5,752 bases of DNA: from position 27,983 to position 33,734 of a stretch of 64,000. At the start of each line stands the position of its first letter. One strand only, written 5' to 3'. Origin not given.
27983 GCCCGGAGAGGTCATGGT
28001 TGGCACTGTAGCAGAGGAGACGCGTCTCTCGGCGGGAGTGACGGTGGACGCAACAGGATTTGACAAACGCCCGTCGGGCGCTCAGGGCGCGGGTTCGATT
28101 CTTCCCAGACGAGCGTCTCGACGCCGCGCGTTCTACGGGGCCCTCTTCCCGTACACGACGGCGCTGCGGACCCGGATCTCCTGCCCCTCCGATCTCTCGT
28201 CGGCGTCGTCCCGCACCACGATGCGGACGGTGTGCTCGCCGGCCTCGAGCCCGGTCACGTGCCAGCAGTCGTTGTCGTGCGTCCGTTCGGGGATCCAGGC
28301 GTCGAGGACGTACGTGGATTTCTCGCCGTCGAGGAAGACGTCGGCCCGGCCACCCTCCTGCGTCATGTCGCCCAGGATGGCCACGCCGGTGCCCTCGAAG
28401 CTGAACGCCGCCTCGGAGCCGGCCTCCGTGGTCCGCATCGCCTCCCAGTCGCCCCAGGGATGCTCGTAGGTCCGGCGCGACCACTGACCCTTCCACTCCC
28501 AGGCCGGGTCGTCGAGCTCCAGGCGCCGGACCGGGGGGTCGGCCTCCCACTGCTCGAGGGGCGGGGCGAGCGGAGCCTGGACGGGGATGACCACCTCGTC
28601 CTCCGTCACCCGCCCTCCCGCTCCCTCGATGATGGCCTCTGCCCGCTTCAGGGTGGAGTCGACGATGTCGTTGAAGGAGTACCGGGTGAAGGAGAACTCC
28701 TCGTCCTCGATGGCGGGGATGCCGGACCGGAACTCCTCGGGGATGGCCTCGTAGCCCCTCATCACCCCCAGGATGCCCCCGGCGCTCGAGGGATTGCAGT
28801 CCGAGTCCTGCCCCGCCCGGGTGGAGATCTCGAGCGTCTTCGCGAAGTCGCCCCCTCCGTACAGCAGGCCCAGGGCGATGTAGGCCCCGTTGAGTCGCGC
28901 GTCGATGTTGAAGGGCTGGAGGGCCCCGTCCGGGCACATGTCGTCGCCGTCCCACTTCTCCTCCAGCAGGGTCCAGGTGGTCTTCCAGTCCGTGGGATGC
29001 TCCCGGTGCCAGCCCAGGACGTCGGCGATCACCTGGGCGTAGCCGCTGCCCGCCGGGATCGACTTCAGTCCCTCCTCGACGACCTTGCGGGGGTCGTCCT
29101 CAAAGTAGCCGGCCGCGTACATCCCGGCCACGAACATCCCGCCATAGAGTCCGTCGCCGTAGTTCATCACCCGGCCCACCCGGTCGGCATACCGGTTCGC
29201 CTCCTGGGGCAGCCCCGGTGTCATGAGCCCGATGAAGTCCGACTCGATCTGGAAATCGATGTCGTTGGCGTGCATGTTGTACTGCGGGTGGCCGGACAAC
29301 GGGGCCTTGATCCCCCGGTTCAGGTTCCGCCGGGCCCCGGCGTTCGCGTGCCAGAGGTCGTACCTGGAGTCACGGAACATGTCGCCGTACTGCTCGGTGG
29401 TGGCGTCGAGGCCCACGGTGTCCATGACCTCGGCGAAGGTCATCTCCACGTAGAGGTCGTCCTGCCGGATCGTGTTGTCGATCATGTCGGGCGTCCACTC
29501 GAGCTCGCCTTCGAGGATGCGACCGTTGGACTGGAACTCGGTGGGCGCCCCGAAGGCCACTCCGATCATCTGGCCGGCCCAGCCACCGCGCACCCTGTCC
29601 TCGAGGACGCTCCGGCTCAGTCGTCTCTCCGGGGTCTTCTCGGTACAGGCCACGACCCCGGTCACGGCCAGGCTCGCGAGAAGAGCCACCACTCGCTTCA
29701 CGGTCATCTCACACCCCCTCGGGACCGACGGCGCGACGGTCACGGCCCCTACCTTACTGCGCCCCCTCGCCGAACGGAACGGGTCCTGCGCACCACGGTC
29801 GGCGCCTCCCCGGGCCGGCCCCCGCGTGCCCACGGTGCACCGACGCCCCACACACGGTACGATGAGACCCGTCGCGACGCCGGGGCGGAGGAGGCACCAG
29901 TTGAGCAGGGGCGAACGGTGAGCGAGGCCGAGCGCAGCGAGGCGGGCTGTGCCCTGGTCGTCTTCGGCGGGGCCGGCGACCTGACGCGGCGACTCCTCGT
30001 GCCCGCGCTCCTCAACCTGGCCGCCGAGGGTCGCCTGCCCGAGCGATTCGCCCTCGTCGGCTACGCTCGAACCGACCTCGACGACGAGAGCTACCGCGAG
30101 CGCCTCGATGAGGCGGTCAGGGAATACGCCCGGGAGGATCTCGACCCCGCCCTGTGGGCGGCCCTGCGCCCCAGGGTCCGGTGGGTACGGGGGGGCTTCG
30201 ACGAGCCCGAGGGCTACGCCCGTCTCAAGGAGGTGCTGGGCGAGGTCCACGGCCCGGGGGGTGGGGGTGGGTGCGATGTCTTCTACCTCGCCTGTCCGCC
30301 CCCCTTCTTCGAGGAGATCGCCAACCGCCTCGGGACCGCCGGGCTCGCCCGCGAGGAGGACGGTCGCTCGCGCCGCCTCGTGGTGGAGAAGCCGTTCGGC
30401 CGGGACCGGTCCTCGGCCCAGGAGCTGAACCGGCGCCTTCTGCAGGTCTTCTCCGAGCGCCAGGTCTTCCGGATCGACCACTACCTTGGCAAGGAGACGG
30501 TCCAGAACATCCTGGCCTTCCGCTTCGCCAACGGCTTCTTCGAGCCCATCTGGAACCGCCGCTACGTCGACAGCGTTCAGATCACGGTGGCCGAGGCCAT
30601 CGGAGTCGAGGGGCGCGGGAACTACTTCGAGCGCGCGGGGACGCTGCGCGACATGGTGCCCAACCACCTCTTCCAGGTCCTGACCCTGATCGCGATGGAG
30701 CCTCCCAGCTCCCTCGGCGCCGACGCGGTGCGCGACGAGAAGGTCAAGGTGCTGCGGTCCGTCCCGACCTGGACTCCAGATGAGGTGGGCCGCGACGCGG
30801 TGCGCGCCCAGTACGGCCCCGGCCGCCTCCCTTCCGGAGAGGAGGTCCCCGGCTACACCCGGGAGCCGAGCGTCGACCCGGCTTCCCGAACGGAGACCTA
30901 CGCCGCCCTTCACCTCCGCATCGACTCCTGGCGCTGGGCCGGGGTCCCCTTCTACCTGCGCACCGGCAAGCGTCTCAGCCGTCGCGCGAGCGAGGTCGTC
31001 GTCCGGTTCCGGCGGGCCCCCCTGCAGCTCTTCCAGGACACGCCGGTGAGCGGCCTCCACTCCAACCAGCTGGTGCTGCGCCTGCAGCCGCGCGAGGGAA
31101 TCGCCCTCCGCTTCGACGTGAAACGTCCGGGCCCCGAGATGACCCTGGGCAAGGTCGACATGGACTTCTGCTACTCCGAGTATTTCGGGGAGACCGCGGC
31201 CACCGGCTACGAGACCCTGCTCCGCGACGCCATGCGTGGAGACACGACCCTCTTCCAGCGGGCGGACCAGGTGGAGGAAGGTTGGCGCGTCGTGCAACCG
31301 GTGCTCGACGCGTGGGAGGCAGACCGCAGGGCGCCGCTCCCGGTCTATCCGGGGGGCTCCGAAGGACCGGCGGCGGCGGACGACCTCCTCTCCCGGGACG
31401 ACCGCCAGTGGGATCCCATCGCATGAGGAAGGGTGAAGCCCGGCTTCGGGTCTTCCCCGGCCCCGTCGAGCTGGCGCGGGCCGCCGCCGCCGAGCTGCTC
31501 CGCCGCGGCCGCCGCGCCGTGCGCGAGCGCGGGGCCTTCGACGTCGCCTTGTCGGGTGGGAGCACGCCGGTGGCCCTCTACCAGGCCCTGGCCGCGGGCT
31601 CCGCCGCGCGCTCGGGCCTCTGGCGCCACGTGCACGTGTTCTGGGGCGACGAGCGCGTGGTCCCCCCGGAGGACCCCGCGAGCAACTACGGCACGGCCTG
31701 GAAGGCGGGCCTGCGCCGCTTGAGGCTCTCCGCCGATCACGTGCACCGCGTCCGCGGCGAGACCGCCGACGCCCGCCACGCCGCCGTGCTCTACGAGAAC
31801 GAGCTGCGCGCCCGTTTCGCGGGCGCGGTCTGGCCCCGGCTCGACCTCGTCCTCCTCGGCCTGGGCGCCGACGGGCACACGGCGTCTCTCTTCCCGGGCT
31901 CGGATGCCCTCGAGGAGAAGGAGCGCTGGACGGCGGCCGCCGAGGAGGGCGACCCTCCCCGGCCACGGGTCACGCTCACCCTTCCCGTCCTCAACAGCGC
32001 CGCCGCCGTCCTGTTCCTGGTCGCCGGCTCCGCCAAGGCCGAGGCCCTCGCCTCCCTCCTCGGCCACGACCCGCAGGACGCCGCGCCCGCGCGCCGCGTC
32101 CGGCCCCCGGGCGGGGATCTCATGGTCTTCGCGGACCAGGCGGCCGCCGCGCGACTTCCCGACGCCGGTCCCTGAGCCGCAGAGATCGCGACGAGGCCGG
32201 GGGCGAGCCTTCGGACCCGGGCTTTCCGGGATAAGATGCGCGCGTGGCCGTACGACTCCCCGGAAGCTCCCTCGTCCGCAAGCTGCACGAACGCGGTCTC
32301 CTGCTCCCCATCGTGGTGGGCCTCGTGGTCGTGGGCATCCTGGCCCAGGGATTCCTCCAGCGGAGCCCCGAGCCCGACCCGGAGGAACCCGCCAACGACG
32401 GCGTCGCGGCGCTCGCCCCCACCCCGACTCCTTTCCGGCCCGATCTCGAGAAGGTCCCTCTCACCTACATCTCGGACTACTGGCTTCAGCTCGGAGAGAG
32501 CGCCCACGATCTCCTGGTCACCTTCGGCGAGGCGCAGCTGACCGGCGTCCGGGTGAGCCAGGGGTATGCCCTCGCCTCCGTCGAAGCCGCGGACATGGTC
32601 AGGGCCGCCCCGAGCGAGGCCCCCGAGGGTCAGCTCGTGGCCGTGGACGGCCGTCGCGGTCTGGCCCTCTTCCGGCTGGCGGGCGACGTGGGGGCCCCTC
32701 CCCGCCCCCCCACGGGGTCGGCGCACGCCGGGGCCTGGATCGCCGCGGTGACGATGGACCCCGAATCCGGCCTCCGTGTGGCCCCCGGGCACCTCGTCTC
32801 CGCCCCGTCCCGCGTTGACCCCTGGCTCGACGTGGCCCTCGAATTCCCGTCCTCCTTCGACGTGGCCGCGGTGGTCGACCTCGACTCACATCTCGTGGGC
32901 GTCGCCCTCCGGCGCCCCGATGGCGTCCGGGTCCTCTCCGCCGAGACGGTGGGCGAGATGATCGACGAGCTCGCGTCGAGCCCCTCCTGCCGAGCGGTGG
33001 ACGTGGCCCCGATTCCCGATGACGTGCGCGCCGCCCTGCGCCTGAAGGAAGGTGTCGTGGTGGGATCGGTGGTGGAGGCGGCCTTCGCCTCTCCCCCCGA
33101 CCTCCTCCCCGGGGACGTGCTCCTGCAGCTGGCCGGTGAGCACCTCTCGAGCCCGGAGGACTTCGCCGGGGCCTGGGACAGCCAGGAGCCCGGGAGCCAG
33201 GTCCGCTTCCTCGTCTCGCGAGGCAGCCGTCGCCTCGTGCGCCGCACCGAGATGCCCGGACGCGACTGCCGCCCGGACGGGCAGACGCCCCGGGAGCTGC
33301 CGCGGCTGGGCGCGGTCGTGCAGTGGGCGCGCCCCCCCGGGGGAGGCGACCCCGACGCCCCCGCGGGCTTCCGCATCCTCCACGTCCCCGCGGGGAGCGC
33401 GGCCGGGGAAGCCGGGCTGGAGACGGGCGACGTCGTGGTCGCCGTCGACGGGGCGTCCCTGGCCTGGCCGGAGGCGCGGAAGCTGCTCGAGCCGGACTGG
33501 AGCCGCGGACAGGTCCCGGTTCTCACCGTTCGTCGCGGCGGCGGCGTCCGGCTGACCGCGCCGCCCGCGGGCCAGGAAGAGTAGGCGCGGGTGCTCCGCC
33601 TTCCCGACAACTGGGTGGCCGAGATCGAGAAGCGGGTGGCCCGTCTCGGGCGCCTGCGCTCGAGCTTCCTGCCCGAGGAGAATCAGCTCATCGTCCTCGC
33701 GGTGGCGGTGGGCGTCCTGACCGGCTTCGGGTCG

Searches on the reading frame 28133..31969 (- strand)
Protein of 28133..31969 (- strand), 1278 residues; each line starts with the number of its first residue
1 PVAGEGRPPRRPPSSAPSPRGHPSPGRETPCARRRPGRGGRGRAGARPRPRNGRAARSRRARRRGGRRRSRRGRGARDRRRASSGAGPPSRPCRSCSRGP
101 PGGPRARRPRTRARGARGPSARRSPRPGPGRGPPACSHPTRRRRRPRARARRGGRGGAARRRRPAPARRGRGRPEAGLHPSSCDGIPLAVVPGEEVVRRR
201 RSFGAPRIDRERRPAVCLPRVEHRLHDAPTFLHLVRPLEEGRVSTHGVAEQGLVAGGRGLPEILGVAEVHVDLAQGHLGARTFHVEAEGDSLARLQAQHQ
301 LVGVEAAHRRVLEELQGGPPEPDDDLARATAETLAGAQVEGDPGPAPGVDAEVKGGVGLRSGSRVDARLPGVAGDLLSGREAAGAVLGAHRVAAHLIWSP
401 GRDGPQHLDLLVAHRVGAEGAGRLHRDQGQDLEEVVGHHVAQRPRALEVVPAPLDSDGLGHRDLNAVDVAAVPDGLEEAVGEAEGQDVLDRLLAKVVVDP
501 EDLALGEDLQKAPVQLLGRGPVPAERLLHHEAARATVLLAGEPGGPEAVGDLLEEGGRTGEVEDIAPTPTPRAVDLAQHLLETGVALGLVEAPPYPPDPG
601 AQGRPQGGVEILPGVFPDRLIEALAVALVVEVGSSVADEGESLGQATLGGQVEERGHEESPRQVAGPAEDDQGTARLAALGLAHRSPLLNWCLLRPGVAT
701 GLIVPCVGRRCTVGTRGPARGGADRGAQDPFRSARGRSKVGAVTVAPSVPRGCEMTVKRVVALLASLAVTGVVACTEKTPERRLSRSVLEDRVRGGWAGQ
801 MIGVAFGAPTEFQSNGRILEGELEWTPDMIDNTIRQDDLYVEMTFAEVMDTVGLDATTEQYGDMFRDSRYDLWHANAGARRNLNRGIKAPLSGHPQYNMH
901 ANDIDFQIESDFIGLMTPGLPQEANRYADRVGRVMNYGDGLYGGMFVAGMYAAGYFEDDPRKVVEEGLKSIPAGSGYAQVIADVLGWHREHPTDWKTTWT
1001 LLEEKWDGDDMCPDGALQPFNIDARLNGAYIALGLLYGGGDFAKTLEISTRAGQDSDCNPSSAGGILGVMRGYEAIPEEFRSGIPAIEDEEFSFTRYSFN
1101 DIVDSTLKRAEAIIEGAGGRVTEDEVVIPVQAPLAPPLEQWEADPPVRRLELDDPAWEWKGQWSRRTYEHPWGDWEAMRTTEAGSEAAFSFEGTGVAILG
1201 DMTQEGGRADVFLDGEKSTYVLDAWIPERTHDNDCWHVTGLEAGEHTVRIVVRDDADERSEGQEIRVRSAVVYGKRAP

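Call 45: search_protein_families(library=pfam, proteins=[window:28133-31969:-], max_evalue=0.00001)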
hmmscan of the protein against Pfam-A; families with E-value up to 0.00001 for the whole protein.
window:28133-31969:- (1278 aa): 2 families
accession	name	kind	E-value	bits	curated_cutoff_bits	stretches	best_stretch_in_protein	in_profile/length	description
PF03747.19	ADP_ribosyl_GH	-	2.3e-35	123.1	26.2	1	795-1079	1-287/287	ADP-ribosylglycohydrolase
PF17996.7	CE2_N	-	2.1e-07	31.4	27.9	1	1176-1258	11-88/108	Carbohydrate esterase 2 N-terminal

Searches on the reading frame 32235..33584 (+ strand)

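Call 48: search_protein_families(library=pfam, proteins=[window:32235-33584:+], max_evalue=0.00001)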
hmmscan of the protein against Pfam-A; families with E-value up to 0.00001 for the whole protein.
window:32235-33584:+ (449 aa): 2 families
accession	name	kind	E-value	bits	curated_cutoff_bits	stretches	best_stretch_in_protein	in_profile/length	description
PF13180.12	PDZ_2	-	1.3e-10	41.9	27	0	271-334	11-74/80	PDZ domain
PF17820.7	PDZ_6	-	1.5e-09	37.9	27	0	385-409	6-30/54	PDZ domain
